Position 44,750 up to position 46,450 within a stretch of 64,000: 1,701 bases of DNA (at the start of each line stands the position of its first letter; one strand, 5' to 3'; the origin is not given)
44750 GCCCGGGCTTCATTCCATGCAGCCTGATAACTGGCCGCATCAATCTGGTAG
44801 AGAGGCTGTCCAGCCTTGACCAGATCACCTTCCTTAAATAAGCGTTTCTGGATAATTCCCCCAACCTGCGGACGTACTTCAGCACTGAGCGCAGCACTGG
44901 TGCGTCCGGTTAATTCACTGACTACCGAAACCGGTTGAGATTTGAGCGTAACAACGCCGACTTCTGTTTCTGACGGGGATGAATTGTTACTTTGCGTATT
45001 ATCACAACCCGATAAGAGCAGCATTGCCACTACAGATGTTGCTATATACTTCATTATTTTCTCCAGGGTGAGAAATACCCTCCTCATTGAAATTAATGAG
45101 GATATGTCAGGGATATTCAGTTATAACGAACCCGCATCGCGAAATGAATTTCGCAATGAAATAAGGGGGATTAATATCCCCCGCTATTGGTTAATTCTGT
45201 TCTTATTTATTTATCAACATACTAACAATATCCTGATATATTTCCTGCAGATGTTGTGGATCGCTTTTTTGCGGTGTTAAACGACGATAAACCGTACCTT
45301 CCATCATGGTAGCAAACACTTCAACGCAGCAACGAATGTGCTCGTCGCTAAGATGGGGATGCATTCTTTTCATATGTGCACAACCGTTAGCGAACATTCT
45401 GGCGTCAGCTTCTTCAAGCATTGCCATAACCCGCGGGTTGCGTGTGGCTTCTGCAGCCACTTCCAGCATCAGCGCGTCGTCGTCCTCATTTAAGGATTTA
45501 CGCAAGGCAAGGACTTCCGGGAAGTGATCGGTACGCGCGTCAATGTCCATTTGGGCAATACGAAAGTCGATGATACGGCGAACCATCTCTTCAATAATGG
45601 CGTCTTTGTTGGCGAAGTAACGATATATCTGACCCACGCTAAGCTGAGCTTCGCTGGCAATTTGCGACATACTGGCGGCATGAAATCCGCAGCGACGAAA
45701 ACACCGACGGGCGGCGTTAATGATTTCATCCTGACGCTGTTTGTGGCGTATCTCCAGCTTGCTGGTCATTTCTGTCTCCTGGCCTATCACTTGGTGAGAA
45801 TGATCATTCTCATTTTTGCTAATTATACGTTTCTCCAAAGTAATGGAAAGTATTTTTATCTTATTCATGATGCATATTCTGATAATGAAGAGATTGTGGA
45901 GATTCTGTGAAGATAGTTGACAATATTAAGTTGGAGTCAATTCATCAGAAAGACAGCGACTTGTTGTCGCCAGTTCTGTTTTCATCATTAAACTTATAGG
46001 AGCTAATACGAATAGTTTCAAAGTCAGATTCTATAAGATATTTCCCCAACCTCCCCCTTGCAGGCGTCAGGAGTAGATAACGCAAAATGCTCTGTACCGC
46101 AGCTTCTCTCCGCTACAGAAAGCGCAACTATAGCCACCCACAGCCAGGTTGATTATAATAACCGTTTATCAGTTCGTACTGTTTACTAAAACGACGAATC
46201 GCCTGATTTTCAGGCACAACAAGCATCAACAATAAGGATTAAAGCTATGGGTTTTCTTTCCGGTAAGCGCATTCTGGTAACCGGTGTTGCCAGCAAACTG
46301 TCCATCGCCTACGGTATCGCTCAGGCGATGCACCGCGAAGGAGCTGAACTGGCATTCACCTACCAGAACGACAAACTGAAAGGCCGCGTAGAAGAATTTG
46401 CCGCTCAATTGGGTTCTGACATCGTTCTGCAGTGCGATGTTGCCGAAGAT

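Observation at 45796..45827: Perfect 16-bp palindrome overlapping the predicted promoter of the TetR-family gene (probable autoregulatory operator)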

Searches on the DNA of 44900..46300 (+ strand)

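Call 6: search_dna_similar(query=window:45000-46300:+, collection=ecoli_genomes, mode=near, max_rows=20, rows=spread)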
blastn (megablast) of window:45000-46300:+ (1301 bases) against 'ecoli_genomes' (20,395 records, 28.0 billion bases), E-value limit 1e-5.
Records with a match: 5423; places in all: 5429; records where one place covers at least 80% of the query: 2034.
Genomes with a match: 5422 of 5426; with a place that covers at least 80% of the query: 2034. Places per genome that has any: lowest 1, median 1, highest 2. On chromosomes: 5422 places; on plasmids: 7.
Best place of each record, by identity: >=99% 1339; 95-99% 4082; 90-95% 2.
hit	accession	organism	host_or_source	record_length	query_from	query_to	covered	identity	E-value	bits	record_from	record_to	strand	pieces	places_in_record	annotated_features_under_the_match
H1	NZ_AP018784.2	Escherichia coli strain SK1144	-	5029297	1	1301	100%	100.0%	0e+0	2403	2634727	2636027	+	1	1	TetR/AcrR family transcriptional regulator | efflux RND transporter periplasmic adaptor subunit | fabI: enoyl-ACP reductase FabI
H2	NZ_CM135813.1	Escherichia coli strain FXCREC016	Homo sapiens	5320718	1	1301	100%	100.0%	0e+0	2403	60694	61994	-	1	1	TetR/AcrR family transcriptional regulator | efflux RND transporter periplasmic adaptor subunit | fabI: enoyl-ACP reductase FabI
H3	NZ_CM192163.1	Escherichia coli strain CMZE063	Homo sapiens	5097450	1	1301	100%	99.7%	0e+0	2381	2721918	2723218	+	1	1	TetR/AcrR family transcriptional regulator | efflux RND transporter periplasmic adaptor subunit | fabI: enoyl-ACP reductase FabI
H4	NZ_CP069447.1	Escherichia coli strain FDAARGOS_1255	Homo sapiens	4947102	1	1301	100%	99.2%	0e+0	2348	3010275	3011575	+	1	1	TetR/AcrR family transcriptional regulator | efflux RND transporter periplasmic adaptor subunit | fabI: enoyl-ACP reductase FabI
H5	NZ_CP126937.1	Escherichia coli O2:K1:H4 strain APEC E19019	Gallus gallus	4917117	1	1301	100%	99.0%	0e+0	2331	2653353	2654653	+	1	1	TetR/AcrR family transcriptional regulator | efflux RND transporter periplasmic adaptor subunit | fabI: enoyl-ACP reductase FabI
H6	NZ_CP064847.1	Escherichia coli strain 20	wastewater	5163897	1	1301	100%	98.5%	0e+0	2298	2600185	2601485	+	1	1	TetR/AcrR family transcriptional regulator | efflux RND transporter periplasmic adaptor subunit | fabI: enoyl-ACP reductase FabI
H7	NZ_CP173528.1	Escherichia coli strain 98210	Homo sapiens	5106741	1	1301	100%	98.5%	0e+0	2298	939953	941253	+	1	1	TetR/AcrR family transcriptional regulator | efflux RND transporter periplasmic adaptor subunit | fabI: enoyl-ACP reductase FabI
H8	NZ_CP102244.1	Escherichia coli O7:H15 strain ST70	Homo sapiens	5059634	1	1301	100%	98.2%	0e+0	2270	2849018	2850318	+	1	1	TetR/AcrR family transcriptional regulator | efflux RND transporter periplasmic adaptor subunit | fabI: enoyl-ACP reductase FabI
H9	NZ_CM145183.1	Escherichia coli strain E1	Homo sapiens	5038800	1125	1301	14%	98.9%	1e-82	316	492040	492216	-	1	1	fabI: enoyl-ACP reductase FabI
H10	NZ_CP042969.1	Escherichia coli strain CFSAN061769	missing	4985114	1125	1300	14%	98.3%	2e-80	309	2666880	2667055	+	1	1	fabI: enoyl-ACP reductase FabI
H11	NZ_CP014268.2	Escherichia coli B strain C2566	laboratory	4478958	1125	1300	14%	98.3%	2e-80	309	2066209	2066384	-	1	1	fabI: enoyl-ACP reductase FabI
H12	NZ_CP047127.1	Escherichia coli K-12 strain K-12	not applicable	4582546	1125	1300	14%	98.3%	2e-80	309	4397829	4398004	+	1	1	fabI: enoyl-ACP reductase FabI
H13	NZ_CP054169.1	Escherichia coli strain STO_Bone1B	Homo sapiens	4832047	1125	1300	14%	98.3%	2e-80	309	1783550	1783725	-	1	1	fabI: enoyl-ACP reductase FabI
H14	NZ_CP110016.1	Escherichia coli strain HE_100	laboratory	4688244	1125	1300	14%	98.3%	2e-80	309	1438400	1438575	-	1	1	fabI: enoyl-ACP reductase FabI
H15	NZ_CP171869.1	Escherichia coli strain YZ22PE68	pig feces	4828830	1125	1300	14%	98.3%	2e-80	309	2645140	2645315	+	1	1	fabI: enoyl-ACP reductase FabI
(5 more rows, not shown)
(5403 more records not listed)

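Call 7: get_annotated_region(hit=H1, flank=9000)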
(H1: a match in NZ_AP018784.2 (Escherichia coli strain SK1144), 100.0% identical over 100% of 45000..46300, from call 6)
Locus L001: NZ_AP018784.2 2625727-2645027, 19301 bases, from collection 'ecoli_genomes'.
description: Escherichia coli strain SK1144 chromosome, complete genome
organism: Escherichia coli strain SK1144 (NCBI taxid 562)
replicon: chromosome; assembly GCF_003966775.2
host: -; source: -; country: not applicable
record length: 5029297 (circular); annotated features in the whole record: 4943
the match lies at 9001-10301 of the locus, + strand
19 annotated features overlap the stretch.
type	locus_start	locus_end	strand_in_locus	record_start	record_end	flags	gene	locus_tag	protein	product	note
CDS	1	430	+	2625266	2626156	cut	sapC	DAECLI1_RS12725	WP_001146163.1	peptide ABC transporter permease SapC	-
CDS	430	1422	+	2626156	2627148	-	sapD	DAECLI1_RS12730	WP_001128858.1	peptide ABC transporter ATP-binding protein SapD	-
CDS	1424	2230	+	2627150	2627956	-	sapF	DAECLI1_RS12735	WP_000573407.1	peptide ABC transporter ATP-binding protein SapF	-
CDS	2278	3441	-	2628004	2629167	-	-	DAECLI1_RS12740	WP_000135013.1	multidrug effflux MFS transporter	-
CDS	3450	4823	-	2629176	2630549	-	-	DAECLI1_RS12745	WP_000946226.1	efflux transporter outer membrane subunit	-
CDS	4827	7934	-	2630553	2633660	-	-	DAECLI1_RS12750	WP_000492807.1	efflux RND transporter permease subunit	-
CDS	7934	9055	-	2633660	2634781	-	-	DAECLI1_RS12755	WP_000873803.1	efflux RND transporter periplasmic adaptor subunit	-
CDS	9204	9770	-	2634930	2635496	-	-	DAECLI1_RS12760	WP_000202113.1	TetR/AcrR family transcriptional regulator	-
CDS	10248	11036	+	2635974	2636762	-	fabI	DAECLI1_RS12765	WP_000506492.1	enoyl-ACP reductase FabI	-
CDS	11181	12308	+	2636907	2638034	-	yciW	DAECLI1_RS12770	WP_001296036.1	carboxymuconolactone decarboxylase family protein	-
CDS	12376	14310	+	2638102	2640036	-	rnb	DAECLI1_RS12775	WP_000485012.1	exoribonuclease II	-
CDS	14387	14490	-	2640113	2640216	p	-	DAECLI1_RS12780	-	hypothetical protein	frameshifted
CDS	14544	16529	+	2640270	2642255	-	pdeR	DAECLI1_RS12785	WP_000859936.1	cyclic di-GMP phosphodiesterase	-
CDS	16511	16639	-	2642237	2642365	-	ymiD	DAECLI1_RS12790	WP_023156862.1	protein YmiD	-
CDS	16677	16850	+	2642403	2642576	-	yciZ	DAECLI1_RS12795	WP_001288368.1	YciZ family protein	-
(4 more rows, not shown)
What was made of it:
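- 45203..45769 (-): eefR, TetR-family repressor, 188 aa (the short start is the real one). RefSeq WP_000202113.1 has the same coordinates (call 7).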

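Call 8: get_annotated_region(hit=H12, flank=4000)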
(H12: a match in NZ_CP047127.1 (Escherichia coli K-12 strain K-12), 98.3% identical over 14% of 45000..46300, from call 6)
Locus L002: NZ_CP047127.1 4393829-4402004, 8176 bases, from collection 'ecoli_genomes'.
description: Escherichia coli K-12 chromosome, complete genome
organism: Escherichia coli K-12 strain K-12 (NCBI taxid 83333)
replicon: chromosome; assembly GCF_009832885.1
host: not applicable; source: -; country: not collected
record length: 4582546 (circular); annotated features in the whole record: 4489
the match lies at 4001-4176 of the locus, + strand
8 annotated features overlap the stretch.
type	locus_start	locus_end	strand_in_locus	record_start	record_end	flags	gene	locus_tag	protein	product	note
CDS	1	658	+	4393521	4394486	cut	sapB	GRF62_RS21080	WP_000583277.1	putrescine export ABC transporter permease SapB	-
CDS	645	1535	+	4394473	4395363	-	sapC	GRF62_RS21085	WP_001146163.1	peptide ABC transporter permease SapC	-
CDS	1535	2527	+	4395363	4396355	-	sapD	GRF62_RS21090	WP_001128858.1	peptide ABC transporter ATP-binding protein SapD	-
CDS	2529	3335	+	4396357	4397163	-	sapF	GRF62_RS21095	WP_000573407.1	peptide ABC transporter ATP-binding protein SapF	-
CDS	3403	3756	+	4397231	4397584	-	ycjD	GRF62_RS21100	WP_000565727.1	DUF559 domain-containing protein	-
CDS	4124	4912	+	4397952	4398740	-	fabI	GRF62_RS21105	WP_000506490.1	enoyl-ACP reductase FabI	-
CDS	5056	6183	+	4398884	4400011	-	yciW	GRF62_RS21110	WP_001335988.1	carboxymuconolactone decarboxylase family protein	-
CDS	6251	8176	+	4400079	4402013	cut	rnb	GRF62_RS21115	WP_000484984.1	exoribonuclease II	-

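Call 22: search_dna_similar(query=window:45784-45823:+, collection=ecoli_genomes, mode=near, max_rows=5, max_evalue=0.01)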
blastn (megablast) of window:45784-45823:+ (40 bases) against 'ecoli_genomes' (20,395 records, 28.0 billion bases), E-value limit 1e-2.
Records with a match: 705; places in all: 705; records where one place covers at least 80% of the query: 705.
Genomes with a match: 705 of 5426; with a place that covers at least 80% of the query: 705. Places per genome that has any: lowest 1, median 1, highest 1. On chromosomes: 705 places; on plasmids: 0.
Best place of each record, by identity: >=99% 687; 95-99% 18.
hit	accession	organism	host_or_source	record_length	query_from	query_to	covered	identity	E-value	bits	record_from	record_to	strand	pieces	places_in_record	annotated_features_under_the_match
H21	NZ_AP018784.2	Escherichia coli strain SK1144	-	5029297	1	40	100%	100.0%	9e-12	75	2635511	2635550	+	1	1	none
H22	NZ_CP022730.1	Escherichia coli strain SA186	Homo sapiens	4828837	1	40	100%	100.0%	9e-12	75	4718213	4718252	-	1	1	none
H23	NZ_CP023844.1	Escherichia coli strain 4/1-1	Homo sapiens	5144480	1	40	100%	100.0%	9e-12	75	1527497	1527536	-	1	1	none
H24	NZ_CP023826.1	Escherichia coli strain 4/4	Homo sapiens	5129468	1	40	100%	100.0%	9e-12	75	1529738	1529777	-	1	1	none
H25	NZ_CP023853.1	Escherichia coli strain 2/0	Homo sapiens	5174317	1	40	100%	100.0%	9e-12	75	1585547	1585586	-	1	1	none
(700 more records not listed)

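Call 36: search_rna_families(source=window, start=44900, end=46300, threshold=evalue, max_evalue=1)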
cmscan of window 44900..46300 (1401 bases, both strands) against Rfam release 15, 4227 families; matches with E-value up to 1: 0.
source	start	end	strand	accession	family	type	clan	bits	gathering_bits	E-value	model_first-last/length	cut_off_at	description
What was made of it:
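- Tried and rejected: Rfam found nothing in 44900-46300 at E<=1 (call 36).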
